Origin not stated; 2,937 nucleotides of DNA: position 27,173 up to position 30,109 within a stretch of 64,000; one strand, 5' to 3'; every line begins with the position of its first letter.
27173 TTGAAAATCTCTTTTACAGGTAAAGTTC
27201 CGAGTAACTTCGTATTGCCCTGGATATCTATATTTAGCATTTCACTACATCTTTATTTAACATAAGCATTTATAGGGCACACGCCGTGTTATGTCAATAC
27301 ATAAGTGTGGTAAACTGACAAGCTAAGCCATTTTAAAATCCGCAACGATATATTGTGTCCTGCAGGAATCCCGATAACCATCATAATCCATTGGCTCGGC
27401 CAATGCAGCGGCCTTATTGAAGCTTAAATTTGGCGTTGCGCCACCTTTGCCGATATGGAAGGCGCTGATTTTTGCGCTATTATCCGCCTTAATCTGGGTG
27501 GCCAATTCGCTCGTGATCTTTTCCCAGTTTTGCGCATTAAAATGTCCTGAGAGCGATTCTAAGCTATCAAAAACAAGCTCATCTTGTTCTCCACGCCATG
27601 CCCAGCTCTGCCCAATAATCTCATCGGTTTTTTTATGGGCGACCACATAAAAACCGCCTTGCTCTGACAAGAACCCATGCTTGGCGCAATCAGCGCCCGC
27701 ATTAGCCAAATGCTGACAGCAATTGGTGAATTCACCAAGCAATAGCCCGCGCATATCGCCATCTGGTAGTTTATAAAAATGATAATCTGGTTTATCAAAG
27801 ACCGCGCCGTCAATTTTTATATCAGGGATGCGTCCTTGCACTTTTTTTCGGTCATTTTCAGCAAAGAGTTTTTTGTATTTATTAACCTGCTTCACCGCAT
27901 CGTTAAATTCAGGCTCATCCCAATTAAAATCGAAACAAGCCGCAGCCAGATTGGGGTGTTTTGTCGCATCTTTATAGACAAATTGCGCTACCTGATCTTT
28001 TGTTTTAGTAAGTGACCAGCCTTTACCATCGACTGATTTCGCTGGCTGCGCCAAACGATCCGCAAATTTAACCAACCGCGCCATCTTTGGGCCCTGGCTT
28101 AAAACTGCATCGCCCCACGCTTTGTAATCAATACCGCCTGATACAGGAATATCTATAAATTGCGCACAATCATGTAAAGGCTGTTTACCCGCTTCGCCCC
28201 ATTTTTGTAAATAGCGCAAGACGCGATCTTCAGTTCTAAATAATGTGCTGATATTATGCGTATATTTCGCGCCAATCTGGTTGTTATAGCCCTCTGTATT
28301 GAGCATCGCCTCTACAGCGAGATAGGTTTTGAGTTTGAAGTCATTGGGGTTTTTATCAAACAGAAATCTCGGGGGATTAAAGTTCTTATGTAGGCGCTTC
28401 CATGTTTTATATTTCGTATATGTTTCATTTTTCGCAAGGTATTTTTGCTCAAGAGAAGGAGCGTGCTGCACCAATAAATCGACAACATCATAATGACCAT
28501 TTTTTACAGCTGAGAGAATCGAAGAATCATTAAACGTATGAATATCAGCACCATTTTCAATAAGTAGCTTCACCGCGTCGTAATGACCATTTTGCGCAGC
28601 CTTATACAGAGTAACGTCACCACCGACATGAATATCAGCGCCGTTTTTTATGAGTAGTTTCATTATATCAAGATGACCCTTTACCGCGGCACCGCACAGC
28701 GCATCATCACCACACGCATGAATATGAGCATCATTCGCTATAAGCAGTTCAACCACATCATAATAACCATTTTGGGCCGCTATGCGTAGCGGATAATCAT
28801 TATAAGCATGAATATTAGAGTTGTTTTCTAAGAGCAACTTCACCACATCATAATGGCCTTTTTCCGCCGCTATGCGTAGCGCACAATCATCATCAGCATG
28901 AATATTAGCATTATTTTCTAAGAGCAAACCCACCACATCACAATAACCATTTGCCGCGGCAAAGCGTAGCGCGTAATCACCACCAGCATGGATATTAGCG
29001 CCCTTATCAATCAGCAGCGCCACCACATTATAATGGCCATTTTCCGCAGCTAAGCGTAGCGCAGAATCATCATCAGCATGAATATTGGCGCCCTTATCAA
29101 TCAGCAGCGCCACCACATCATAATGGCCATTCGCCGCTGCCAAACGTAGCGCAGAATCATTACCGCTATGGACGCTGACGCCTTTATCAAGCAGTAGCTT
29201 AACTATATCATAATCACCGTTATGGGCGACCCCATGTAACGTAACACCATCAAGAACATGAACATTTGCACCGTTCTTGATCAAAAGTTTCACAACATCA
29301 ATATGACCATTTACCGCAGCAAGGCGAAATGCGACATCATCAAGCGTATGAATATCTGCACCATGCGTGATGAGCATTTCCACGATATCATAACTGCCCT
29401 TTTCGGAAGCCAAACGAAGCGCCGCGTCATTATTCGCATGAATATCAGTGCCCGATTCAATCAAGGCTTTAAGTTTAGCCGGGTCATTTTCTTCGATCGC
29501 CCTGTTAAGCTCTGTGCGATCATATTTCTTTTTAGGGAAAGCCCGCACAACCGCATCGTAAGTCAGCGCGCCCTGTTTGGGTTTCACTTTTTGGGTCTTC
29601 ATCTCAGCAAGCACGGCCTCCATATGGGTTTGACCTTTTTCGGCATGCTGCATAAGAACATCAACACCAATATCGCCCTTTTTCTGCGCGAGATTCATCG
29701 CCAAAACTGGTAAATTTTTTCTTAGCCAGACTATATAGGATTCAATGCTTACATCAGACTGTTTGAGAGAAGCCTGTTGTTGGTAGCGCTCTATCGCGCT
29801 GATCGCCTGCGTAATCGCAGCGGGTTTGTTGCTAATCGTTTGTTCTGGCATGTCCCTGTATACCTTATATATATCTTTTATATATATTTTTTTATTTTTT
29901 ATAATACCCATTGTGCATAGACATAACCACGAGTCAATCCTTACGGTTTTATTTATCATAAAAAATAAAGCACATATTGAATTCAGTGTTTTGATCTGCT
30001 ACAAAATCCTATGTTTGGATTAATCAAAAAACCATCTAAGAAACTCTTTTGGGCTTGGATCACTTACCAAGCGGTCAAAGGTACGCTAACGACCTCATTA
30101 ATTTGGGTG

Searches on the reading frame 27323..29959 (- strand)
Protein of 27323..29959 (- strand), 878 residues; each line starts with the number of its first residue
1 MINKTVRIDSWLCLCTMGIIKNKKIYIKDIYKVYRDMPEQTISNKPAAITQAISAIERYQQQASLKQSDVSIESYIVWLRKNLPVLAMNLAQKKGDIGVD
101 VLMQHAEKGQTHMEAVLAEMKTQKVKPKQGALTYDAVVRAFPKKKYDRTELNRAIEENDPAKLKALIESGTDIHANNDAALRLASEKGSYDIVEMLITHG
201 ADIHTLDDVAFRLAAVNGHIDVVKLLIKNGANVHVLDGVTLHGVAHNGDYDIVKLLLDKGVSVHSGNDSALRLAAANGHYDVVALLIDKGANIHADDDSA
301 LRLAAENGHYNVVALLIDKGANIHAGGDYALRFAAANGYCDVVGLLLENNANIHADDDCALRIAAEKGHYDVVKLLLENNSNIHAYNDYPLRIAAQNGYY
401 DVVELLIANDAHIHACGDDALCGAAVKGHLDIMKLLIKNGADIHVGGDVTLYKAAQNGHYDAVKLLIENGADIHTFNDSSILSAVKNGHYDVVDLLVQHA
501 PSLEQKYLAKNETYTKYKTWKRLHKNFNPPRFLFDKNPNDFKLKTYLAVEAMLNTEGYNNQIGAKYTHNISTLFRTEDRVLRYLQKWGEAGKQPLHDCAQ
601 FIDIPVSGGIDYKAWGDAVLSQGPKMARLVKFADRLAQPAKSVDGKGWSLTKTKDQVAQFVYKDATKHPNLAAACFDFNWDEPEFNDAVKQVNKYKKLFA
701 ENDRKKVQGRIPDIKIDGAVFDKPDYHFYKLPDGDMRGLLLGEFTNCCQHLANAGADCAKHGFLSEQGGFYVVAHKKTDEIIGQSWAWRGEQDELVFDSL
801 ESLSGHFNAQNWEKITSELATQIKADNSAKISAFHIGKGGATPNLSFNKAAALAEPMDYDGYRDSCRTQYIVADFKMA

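Call 101: search_protein_families(library=ncbifam, proteins=[window:27323-29959:-], max_evalue=1e-20)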
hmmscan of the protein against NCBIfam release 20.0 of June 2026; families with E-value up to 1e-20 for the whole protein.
window:27323-29959:- (878 aa): 1 family
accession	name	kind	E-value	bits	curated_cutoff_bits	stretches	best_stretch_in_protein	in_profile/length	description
NF041931.2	MzaA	equivalog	7.6e-23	81.2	800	0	248-318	13-89/726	MZA anti-phage system associated sigma-70 family RNA polymerase sigma factor MzaA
